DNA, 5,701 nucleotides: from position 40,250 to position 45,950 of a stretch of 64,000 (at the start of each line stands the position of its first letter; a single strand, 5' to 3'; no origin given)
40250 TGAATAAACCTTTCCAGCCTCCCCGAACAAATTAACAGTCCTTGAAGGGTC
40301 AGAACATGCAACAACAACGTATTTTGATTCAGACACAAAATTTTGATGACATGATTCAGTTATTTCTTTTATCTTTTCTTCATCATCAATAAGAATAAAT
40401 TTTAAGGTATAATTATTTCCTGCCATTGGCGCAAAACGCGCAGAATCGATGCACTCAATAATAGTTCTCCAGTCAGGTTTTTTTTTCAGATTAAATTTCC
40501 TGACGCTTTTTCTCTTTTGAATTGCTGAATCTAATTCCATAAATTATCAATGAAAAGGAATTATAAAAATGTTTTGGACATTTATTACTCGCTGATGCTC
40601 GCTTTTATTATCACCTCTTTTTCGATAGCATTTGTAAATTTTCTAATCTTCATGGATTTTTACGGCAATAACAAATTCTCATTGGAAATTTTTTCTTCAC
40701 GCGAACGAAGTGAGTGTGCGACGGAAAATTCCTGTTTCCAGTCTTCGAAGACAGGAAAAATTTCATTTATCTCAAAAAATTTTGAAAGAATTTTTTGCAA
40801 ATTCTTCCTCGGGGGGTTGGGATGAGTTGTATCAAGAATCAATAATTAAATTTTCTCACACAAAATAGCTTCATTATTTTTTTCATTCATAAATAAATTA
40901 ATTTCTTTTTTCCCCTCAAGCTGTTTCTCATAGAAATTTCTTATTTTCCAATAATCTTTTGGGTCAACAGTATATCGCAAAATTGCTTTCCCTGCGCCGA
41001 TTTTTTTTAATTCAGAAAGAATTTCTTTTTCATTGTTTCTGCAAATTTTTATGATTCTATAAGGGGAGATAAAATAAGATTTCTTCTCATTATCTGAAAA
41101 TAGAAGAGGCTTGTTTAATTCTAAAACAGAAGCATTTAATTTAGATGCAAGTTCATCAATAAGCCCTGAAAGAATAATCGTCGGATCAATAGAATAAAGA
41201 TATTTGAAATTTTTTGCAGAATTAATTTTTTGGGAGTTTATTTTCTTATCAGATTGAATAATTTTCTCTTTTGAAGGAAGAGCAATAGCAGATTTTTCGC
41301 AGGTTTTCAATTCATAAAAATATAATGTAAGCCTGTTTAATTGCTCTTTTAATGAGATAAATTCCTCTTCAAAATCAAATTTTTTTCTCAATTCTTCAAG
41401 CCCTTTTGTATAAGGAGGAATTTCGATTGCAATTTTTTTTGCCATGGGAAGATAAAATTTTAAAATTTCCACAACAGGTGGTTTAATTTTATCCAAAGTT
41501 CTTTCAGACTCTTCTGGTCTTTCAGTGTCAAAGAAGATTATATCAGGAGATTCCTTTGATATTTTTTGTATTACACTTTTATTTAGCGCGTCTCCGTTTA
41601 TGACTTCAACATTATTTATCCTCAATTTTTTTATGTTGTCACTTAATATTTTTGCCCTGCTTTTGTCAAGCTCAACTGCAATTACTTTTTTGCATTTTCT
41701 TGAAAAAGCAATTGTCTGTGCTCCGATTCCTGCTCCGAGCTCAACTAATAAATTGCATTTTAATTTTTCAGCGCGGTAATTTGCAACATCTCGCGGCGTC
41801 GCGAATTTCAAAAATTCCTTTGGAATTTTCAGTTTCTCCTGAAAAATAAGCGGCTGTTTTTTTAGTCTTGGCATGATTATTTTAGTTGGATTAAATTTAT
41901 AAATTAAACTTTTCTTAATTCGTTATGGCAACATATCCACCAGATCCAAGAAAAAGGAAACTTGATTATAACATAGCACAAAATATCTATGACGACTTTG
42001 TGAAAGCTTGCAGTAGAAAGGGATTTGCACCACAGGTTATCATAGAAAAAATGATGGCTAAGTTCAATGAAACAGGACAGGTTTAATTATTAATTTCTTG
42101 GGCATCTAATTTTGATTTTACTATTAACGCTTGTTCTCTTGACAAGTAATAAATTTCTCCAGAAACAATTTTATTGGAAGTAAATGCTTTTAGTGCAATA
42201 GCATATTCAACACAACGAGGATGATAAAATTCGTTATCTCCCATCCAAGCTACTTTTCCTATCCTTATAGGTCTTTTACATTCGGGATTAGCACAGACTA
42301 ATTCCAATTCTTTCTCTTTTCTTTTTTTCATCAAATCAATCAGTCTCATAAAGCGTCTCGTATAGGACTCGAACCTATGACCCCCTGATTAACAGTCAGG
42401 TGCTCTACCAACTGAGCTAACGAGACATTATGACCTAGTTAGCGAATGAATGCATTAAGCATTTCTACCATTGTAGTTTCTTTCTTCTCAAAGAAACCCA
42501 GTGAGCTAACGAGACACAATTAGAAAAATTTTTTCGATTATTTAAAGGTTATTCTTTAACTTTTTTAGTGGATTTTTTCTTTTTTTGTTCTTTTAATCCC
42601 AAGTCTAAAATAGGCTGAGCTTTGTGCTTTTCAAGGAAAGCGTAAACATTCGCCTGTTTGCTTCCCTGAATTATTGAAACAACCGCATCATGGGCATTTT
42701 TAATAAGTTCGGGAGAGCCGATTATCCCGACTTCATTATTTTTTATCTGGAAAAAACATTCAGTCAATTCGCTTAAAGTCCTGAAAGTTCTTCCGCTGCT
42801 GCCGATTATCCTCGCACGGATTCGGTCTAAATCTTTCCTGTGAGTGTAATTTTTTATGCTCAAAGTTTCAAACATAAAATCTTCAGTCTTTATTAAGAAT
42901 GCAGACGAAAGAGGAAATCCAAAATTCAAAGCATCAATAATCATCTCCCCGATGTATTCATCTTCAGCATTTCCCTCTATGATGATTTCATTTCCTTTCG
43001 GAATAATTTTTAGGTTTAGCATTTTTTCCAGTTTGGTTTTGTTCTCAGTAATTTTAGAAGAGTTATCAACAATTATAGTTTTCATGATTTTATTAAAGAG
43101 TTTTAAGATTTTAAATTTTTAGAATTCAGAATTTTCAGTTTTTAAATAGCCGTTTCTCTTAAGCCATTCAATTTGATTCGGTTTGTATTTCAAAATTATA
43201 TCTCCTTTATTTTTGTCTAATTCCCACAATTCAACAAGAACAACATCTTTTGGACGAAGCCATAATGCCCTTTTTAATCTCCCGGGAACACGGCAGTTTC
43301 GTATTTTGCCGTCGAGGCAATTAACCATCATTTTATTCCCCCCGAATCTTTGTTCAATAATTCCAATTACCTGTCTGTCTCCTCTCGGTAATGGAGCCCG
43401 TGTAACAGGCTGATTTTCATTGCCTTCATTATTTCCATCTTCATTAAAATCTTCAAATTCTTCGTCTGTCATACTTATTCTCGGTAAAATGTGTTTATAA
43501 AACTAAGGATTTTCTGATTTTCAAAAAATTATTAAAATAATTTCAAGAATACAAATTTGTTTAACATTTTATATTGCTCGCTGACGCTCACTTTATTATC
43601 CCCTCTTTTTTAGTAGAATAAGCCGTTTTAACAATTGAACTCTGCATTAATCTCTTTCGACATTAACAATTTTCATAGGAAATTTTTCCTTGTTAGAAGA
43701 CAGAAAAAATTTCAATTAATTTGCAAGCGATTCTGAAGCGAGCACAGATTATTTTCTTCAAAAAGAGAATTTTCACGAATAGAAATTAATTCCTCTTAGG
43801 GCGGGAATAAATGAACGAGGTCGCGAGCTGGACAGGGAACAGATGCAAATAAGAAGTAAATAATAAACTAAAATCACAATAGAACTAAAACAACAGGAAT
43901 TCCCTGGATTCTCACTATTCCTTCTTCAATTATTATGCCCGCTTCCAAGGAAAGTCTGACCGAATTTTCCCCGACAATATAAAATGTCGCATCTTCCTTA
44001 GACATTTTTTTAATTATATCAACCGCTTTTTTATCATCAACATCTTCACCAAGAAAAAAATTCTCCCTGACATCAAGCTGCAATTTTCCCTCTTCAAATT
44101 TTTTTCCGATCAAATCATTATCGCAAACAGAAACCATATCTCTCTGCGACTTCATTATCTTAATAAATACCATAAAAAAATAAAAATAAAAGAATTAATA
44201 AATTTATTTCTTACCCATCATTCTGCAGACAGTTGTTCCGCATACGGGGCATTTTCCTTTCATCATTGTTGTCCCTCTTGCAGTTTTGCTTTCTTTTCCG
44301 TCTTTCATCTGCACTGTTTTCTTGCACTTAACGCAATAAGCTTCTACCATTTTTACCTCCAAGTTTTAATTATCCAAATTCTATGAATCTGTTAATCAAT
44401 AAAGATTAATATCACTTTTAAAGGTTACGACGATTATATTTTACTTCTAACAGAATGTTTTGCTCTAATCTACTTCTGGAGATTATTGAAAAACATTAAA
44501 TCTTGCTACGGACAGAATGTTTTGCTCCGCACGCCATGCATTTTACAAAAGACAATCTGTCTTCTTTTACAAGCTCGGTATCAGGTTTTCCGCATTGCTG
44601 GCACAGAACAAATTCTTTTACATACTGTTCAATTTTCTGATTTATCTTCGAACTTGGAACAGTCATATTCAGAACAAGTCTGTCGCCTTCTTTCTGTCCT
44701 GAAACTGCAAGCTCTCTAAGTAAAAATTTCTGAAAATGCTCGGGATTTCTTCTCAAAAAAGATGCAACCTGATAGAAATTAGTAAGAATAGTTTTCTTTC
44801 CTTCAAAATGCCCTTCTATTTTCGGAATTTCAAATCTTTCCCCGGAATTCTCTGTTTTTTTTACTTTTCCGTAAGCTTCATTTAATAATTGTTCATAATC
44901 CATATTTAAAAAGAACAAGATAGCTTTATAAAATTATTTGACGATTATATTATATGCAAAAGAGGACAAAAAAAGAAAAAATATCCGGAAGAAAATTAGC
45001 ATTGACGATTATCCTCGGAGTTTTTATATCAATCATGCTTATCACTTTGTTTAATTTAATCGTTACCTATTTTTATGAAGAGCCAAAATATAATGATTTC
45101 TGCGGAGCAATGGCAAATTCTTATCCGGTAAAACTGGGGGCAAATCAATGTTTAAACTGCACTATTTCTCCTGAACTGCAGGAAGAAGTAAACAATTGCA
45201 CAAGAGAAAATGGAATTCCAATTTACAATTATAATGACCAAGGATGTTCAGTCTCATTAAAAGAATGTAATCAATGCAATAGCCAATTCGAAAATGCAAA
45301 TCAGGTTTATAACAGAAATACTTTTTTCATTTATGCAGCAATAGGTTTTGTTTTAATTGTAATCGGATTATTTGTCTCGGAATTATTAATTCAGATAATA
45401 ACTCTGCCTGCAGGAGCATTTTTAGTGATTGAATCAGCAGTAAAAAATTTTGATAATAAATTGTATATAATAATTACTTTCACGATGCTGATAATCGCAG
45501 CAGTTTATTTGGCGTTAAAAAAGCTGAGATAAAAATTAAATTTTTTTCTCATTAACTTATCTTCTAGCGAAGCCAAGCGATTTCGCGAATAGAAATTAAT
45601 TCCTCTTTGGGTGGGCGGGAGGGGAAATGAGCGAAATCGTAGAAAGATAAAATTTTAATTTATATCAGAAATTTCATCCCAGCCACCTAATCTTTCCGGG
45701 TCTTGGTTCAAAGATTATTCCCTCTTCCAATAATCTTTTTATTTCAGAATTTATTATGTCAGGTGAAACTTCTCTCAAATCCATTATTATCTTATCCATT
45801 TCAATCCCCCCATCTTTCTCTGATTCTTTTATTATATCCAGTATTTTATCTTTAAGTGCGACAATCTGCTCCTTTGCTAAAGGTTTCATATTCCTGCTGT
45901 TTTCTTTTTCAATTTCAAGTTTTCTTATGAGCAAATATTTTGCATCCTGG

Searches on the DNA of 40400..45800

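Call 61: search_rna_families(source=window, start=40400, end=45800, threshold=evalue, max_evalue=5)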
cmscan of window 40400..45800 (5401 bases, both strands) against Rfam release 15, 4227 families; matches with E-value up to 5: 7.
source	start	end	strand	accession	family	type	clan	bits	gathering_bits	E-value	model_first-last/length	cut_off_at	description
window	42354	42426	-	RF00005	tRNA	Gene; tRNA;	CL00001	75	29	1.1e-15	1-71/71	no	tRNA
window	42353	42426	+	RF04354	Plastid-ycf2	Cis-reg;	-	27.4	65.7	0.016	1-75/75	no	Plastid-ycf2 5UTR RNA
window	41019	41083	-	RF02780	PutA_thermometer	Cis-reg; thermoregulator;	-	21.2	51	2.6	1-72/72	no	PutA 5' UTR thermometer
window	42107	42242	-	RF02527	SSRC38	Gene; sRNA;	-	20.2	80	3.1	1-166/166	no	Streptococcus sRNA SSRC38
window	44051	44092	-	RF04165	mir-2483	Gene; miRNA;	-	19.6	75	4.8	1-80/80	no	mir-2483 microRNA precursor family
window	42114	42180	+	RF01748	nuoG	Cis-reg;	-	17.7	33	3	1-43/43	no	nuoG RNA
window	43124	43200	-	RF01177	snR67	Gene; snRNA; snoRNA; CD-box;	CL00053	17.4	55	4.2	1-83/83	no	Small nucleolar RNA snR67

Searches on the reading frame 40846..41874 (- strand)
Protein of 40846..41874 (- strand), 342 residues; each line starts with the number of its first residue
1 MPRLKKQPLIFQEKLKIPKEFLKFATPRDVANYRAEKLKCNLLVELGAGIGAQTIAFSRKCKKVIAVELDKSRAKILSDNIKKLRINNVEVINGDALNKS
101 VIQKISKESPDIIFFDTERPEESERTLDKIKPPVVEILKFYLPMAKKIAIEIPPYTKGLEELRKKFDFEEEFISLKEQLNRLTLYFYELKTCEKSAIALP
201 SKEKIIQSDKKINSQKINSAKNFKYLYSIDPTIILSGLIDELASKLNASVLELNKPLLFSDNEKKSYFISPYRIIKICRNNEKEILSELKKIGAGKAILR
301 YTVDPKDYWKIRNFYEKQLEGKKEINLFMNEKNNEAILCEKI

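Call 53: search_protein_families(library=pfam, proteins=[window:40846-41874:-], max_evalue=0.0001)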
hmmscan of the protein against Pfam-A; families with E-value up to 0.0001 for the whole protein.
window:40846-41874:- (342 aa): 5 families
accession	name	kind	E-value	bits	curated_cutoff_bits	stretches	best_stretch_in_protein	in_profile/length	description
PF03602.21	Cons_hypoth95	-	3.5e-09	37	24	1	38-116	40-120/182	Conserved hypothetical protein 95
PF00398.26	RrnaAD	-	4.5e-08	33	24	1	42-108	33-97/263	Ribosomal RNA adenine dimethylase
PF09445.16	Methyltransf_15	-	1.1e-05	25.5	22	1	41-115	2-77/165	RNA cap guanine-N2 methyltransferase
PF02390.23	Methyltransf_4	-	2.8e-05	24.1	24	1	42-106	4-69/173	Putative methyltransferase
PF02475.24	TRM5-TYW2_MTfase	-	5.2e-05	23.7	28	0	41-96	38-96/164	TRM5/TYW2 methyltransferase domain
